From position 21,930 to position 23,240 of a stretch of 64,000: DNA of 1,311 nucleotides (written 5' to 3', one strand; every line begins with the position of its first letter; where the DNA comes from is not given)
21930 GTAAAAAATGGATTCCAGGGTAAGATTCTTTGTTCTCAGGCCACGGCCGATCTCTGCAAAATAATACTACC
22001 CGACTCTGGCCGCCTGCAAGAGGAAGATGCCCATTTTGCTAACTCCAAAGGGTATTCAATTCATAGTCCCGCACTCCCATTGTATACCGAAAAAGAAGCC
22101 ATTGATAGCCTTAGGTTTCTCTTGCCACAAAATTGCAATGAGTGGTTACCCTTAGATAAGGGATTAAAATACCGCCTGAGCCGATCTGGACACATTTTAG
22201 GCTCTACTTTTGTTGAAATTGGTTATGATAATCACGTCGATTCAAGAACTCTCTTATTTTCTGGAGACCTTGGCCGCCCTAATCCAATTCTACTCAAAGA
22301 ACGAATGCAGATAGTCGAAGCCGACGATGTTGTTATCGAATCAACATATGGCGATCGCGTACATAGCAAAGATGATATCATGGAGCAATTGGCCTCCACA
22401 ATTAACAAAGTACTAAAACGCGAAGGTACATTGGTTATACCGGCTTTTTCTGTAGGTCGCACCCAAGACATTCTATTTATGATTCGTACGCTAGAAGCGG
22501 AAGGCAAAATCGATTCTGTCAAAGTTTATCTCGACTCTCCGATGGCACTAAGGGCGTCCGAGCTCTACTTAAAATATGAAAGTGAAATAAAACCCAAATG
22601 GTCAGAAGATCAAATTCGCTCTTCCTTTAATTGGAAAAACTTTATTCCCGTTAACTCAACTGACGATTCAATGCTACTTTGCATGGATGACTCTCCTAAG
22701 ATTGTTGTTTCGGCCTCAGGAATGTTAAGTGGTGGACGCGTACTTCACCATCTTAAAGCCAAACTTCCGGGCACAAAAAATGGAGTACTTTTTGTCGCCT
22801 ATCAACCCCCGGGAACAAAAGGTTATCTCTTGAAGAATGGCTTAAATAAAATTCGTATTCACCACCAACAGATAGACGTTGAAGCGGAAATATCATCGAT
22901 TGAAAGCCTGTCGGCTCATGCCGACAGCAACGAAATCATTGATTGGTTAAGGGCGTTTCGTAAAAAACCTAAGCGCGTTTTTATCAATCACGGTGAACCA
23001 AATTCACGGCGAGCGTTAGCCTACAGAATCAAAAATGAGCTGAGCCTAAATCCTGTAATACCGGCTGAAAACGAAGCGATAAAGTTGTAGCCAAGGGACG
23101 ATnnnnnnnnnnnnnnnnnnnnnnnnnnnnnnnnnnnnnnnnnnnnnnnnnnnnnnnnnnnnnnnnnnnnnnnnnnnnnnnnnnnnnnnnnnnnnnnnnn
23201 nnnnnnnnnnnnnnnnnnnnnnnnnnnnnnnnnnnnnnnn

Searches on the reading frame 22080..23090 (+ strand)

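Call 33: search_protein_families(library=pfam, proteins=[window:22080-23090:+], max_evalue=0.001)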
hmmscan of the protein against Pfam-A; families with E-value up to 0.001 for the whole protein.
window:22080-23090:+ (336 aa): 2 families
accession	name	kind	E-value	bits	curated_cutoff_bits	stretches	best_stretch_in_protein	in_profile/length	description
PF10996.14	Beta-Casp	-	3.4e-27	95.8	27.7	1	128-249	1-118/120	Beta-Casp domain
PF07521.17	RMMBL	-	2.4e-16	59.9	21.6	1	265-328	2-63/63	Zn-dependent metallo-hydrolase RNA specificity domain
